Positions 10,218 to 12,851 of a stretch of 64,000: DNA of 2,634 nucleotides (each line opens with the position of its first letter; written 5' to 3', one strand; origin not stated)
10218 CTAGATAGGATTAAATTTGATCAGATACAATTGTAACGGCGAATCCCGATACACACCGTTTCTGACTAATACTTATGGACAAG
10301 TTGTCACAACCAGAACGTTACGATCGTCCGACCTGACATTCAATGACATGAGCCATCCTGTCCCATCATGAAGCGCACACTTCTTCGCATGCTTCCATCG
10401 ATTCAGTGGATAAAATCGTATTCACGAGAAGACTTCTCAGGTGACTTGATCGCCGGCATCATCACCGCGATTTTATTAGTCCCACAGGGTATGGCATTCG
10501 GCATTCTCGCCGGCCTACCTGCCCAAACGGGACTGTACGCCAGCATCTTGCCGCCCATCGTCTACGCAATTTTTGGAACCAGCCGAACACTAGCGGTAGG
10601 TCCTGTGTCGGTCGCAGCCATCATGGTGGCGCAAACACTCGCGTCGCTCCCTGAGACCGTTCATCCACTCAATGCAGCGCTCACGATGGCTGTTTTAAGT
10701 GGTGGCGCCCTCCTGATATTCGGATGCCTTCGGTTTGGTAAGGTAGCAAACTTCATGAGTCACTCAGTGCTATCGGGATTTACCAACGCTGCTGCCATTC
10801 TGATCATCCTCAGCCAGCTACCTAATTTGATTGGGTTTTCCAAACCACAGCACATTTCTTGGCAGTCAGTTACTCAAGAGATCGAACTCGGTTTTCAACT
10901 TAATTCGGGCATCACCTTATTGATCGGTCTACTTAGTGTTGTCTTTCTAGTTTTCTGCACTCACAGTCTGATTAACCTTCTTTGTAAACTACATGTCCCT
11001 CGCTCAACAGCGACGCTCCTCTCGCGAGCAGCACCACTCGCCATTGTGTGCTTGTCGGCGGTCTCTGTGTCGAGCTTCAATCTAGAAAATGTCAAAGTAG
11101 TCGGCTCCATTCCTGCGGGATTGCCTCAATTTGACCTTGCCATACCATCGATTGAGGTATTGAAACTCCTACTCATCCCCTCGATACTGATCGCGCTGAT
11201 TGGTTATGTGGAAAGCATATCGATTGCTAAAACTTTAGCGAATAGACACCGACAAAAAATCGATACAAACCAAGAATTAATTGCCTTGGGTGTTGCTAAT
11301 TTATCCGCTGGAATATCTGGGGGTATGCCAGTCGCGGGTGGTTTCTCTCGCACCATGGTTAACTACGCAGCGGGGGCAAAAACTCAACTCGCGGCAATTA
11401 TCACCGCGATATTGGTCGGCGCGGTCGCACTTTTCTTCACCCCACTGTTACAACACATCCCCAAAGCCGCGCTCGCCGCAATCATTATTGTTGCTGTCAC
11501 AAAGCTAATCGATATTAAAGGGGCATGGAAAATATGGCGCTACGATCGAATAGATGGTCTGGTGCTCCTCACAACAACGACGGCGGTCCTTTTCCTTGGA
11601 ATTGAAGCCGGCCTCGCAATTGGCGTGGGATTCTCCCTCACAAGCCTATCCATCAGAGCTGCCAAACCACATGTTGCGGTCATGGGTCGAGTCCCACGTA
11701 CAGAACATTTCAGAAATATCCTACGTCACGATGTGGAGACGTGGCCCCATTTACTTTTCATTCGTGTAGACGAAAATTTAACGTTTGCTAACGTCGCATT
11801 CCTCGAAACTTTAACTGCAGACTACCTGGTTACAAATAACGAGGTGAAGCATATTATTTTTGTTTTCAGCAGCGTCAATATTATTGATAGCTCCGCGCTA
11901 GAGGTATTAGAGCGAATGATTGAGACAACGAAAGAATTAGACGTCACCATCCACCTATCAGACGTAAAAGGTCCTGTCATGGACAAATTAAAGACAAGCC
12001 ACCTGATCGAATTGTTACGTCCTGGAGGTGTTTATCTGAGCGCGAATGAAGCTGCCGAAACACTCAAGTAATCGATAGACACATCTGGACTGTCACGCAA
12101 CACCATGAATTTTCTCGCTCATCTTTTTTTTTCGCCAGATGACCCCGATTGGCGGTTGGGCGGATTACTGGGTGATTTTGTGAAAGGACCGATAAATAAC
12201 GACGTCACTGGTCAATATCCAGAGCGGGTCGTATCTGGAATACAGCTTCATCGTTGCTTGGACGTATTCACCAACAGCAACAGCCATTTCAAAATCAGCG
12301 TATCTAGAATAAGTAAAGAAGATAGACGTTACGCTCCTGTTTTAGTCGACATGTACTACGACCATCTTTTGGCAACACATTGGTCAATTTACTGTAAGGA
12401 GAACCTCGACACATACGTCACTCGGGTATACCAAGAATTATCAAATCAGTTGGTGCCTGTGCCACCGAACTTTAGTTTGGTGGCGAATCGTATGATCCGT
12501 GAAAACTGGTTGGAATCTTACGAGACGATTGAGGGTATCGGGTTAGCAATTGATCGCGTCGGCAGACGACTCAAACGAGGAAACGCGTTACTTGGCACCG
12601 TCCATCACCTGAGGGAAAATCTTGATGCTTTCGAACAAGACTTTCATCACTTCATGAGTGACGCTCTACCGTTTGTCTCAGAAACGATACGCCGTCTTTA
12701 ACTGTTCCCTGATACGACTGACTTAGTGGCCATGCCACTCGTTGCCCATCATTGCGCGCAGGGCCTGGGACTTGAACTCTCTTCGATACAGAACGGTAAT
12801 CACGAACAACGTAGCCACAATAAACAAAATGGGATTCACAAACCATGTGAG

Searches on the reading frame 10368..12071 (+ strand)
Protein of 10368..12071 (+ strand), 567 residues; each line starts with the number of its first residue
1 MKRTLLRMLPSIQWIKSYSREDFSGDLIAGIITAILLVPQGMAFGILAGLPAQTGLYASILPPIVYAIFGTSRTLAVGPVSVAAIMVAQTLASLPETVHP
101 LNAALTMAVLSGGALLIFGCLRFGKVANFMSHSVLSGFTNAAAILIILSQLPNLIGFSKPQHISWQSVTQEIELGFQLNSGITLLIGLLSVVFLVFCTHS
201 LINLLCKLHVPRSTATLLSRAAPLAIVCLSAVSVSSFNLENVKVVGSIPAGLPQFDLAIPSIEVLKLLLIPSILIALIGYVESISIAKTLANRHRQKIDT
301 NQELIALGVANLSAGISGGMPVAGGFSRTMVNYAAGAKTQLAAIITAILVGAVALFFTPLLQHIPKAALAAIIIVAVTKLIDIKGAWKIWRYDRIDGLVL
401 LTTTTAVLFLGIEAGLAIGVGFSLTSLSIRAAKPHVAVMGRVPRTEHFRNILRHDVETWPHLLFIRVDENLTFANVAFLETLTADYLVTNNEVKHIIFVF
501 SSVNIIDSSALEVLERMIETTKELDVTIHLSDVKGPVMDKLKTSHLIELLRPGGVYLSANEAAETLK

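Call 56: search_protein_families(library=ncbifam, proteins=[window:10368-12071:+], max_evalue=0.00001)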
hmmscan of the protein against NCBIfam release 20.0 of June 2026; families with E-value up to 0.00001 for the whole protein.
window:10368-12071:+ (567 aa): 3 families
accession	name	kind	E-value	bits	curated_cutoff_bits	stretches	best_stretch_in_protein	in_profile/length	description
TIGR00815.1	sulP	subfamily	5.8e-130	434.4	380.45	1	10-560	1-563/565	sulfate permease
NF008660.1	PRK11660.1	equivalog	6.8e-51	173.3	614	1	13-546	19-545/572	C4-dicarboxylic acid transporter DauA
NF050096.1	BicarbTportBicA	equivalog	1.8e-41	142.3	880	1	21-409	10-386/547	bicarbonate transporter BicA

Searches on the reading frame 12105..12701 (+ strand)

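Call 56: search_protein_families(library=ncbifam, proteins=[window:12105-12701:+], max_evalue=0.00001)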
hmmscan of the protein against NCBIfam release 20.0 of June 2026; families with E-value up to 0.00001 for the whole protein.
window:12105-12701:+ (198 aa): 1 family
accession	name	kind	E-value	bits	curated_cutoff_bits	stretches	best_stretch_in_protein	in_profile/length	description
NF007466.0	PRK10045.1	equivalog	1.8e-26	93.3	331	1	1-186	1-183/193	ACP phosphodiesterase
